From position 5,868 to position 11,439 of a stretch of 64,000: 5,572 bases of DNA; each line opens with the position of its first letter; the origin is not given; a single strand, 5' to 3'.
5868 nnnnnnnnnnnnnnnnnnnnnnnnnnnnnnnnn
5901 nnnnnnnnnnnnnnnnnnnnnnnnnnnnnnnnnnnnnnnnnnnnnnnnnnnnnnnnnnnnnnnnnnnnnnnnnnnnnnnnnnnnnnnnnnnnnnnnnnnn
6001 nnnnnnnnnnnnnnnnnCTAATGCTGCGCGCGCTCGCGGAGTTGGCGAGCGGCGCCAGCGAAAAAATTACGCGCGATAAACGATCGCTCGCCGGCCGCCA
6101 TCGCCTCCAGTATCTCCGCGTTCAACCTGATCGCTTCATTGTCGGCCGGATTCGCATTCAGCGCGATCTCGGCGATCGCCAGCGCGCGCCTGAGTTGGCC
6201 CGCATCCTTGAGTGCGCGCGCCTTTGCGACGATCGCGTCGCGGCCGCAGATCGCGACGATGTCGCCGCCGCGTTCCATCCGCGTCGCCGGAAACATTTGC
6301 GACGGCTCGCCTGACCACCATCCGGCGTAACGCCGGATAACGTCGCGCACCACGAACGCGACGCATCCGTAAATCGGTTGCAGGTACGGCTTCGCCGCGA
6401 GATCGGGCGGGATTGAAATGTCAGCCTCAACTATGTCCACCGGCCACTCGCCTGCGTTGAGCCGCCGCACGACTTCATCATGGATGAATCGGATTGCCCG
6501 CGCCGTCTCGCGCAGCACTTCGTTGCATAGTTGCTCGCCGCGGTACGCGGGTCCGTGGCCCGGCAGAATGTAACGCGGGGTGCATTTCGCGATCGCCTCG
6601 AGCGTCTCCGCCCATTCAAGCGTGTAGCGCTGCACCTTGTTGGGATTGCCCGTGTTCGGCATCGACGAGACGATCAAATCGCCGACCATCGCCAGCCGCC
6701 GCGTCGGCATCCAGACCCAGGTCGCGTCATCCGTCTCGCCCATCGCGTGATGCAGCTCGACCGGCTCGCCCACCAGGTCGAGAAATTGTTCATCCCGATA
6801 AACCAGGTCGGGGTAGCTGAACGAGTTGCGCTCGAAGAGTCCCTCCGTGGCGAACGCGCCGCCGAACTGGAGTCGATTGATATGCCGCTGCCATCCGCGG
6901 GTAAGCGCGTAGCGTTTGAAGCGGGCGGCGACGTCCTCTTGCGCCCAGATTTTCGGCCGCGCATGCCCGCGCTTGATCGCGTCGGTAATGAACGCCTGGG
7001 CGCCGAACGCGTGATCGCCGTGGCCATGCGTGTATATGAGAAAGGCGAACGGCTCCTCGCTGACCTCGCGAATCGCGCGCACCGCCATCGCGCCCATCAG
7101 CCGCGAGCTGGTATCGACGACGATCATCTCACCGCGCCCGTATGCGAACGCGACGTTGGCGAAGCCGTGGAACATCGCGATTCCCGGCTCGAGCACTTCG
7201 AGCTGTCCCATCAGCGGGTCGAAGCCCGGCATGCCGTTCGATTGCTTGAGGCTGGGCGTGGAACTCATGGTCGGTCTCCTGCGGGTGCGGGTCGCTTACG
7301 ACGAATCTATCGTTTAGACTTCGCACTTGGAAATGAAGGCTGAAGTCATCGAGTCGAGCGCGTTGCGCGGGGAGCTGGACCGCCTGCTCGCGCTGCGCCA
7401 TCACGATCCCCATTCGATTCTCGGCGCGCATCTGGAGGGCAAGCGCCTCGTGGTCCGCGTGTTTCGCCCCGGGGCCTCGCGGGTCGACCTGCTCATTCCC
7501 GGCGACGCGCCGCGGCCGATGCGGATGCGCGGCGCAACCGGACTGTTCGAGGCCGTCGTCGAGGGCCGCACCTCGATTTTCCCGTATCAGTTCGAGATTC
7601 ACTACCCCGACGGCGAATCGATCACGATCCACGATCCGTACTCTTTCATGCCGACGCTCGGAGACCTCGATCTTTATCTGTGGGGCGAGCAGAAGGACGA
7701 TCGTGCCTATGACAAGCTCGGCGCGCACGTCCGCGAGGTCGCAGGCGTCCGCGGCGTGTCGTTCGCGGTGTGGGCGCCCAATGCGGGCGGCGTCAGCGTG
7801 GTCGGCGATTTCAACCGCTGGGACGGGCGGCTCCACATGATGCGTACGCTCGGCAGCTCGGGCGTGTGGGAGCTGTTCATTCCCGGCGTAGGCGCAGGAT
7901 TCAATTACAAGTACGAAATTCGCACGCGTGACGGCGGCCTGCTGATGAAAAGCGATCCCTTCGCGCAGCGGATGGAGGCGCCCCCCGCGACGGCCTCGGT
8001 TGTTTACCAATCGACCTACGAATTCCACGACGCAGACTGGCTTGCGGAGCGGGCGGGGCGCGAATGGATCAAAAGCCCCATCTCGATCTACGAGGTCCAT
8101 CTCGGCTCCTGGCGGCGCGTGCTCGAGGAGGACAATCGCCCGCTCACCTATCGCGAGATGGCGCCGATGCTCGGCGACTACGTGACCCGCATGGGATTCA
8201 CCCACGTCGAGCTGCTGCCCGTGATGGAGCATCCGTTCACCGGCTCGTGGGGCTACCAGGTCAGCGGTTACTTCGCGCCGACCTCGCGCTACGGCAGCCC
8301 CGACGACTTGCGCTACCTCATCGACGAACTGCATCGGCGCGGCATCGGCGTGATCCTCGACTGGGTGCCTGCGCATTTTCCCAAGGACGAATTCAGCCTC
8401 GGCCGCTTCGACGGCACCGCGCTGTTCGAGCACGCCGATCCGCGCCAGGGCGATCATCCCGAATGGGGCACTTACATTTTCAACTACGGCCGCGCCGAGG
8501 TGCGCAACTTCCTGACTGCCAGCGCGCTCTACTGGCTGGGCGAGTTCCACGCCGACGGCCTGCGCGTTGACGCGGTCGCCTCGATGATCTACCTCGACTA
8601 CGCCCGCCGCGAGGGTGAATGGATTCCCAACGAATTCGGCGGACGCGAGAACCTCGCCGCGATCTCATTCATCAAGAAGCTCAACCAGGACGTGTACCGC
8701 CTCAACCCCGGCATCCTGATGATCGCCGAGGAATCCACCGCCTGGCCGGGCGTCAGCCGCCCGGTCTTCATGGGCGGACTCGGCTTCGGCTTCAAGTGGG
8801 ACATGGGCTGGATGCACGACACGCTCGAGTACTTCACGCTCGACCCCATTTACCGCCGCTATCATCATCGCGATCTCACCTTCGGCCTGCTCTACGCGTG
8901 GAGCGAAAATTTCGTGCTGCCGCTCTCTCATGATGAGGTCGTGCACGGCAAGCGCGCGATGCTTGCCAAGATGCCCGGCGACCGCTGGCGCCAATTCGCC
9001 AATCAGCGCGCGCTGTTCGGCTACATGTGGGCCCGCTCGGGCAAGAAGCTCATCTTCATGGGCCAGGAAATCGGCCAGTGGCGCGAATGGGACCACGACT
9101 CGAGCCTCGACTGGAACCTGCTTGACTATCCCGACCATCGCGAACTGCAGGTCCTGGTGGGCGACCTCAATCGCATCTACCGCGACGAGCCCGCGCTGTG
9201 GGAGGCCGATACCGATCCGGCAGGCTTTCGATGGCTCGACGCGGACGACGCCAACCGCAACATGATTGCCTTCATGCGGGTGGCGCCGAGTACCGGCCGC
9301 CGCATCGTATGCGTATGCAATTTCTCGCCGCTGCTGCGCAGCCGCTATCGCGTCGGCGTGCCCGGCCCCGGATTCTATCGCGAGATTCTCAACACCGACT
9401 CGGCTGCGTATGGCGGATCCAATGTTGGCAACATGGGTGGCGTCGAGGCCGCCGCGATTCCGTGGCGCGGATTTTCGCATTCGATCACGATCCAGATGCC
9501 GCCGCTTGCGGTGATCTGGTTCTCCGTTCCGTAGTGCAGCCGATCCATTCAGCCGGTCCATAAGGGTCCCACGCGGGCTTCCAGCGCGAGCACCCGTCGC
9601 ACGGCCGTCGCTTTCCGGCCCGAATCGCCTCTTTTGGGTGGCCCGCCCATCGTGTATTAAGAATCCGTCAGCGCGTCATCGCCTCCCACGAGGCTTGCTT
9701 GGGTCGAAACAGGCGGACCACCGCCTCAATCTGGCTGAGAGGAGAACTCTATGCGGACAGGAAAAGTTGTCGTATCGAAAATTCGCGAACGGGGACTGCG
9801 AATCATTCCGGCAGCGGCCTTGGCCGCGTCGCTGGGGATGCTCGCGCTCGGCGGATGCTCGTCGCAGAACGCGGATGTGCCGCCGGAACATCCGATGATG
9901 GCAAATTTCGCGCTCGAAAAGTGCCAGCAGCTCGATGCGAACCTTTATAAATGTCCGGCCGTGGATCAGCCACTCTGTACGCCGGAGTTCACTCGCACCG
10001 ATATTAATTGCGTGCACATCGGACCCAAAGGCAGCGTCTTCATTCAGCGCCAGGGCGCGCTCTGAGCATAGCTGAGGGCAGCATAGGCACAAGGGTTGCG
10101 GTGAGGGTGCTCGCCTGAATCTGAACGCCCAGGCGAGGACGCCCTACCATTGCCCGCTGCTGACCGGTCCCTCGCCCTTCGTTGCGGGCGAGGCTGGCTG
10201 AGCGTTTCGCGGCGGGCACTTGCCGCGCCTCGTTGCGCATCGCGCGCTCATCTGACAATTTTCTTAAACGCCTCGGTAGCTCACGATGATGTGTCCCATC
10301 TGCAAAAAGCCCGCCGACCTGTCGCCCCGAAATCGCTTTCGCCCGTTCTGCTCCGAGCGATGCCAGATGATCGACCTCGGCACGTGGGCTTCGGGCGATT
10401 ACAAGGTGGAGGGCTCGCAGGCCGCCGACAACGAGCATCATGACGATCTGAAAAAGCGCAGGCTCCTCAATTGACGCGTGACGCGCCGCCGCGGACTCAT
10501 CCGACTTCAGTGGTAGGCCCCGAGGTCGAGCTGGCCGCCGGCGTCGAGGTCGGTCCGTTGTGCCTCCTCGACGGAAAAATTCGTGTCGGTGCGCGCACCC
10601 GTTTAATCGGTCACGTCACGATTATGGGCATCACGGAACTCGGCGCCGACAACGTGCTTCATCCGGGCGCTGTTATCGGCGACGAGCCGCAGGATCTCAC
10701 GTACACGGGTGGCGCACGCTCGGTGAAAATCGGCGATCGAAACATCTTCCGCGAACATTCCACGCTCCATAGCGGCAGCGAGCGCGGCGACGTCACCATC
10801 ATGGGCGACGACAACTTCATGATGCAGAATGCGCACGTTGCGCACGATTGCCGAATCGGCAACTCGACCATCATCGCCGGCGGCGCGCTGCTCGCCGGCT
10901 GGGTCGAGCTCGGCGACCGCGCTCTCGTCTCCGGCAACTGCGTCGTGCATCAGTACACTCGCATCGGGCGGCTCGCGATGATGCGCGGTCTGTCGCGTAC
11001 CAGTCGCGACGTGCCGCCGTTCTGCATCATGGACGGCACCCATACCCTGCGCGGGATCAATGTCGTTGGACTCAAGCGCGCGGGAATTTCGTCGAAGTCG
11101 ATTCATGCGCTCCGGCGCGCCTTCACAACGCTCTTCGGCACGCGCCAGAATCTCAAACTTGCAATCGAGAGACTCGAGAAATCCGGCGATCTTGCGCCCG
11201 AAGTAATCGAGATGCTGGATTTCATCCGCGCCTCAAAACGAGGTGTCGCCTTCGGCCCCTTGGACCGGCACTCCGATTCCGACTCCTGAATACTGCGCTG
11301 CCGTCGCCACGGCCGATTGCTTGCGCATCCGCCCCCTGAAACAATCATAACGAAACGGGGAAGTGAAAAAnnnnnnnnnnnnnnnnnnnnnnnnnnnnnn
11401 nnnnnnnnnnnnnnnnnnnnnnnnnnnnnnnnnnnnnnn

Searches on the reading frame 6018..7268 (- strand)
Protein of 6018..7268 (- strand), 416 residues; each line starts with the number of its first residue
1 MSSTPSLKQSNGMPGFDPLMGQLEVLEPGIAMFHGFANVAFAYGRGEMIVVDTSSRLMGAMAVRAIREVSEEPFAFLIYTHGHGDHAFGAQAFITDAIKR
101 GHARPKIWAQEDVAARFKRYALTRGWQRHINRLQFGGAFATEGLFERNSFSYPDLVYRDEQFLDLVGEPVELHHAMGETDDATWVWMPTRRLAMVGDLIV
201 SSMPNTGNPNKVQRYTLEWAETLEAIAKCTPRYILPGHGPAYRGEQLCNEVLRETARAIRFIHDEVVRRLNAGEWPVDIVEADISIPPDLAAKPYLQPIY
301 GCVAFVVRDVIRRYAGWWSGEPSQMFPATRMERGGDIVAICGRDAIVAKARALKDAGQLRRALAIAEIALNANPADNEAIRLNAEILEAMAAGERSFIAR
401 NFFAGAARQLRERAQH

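Call 41: search_protein_families(library=pfam, proteins=[window:6018-7268:-], max_evalue=0.001)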
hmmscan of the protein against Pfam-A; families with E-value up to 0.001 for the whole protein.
window:6018-7268:- (416 aa): 3 families
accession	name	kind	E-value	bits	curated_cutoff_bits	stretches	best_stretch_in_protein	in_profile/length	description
PF14863.12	Alkyl_sulf_dimr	-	9.4e-30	104.3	26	1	281-412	6-138/139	Alkyl sulfatase dimerisation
PF00753.33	Lactamase_B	-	4.5e-12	46.7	22.7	1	36-238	5-196/196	Metallo-beta-lactamase superfamily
PF12706.13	Lactamase_B_2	-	0.00035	20.7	27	0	49-142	3-99/200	Beta-lactamase superfamily domain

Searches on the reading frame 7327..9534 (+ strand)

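Call 41: search_protein_families(library=pfam, proteins=[window:7327-9534:+], max_evalue=0.001)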
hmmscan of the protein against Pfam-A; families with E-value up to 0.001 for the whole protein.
window:7327-9534:+ (735 aa): 4 families
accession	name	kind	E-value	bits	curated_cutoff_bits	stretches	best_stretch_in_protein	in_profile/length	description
PF02922.24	CBM_48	-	1.1e-31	109.5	22.4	2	130-213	1-83/83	Carbohydrate-binding module 48 (Isoamylase N-terminal domain)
PF22019.2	GlgB_N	-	1.3e-30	105.7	27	1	16-105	4-94/94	alpha-1,4-glucan branching enzyme GlgB, N-terminal domain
PF02806.24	Alpha-amylase_C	-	5.7e-24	84.7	21.2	1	636-734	1-94/95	Alpha amylase, C-terminal all-beta domain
PF00128.31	Alpha-amylase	-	4.5e-17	62.8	22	2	284-352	26-93/446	Alpha amylase, catalytic domain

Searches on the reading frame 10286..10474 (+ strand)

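Call 41: search_protein_families(library=pfam, proteins=[window:10286-10474:+], max_evalue=0.001)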
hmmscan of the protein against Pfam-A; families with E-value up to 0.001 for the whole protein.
window:10286-10474:+ (62 aa): 1 family
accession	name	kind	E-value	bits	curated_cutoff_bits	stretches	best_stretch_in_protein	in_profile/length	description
PF03884.20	YacG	-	5.3e-22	77.7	25.5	1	2-50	2-50/52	DNA gyrase inhibitor YacG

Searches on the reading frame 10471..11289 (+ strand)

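Call 41: search_protein_families(library=pfam, proteins=[window:10471-11289:+], max_evalue=0.001)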
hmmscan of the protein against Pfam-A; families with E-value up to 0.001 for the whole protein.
window:10471-11289:+ (272 aa): 3 families
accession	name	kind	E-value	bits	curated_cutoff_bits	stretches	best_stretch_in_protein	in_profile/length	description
PF13720.11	Acetyltransf_11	-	2.2e-24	86.1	24.5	1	180-259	1-81/82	Udp N-acetylglucosamine O-acyltransferase; Domain 2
PF00132.30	Hexapep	-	9.8e-18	63.5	27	1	109-143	2-36/36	Bacterial transferase hexapeptide (six repeats)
PF25084.1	LbH_EIF2B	-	5.3e-06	26.8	54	0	113-163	54-103/105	EIF2B subunit epsilon LbH domain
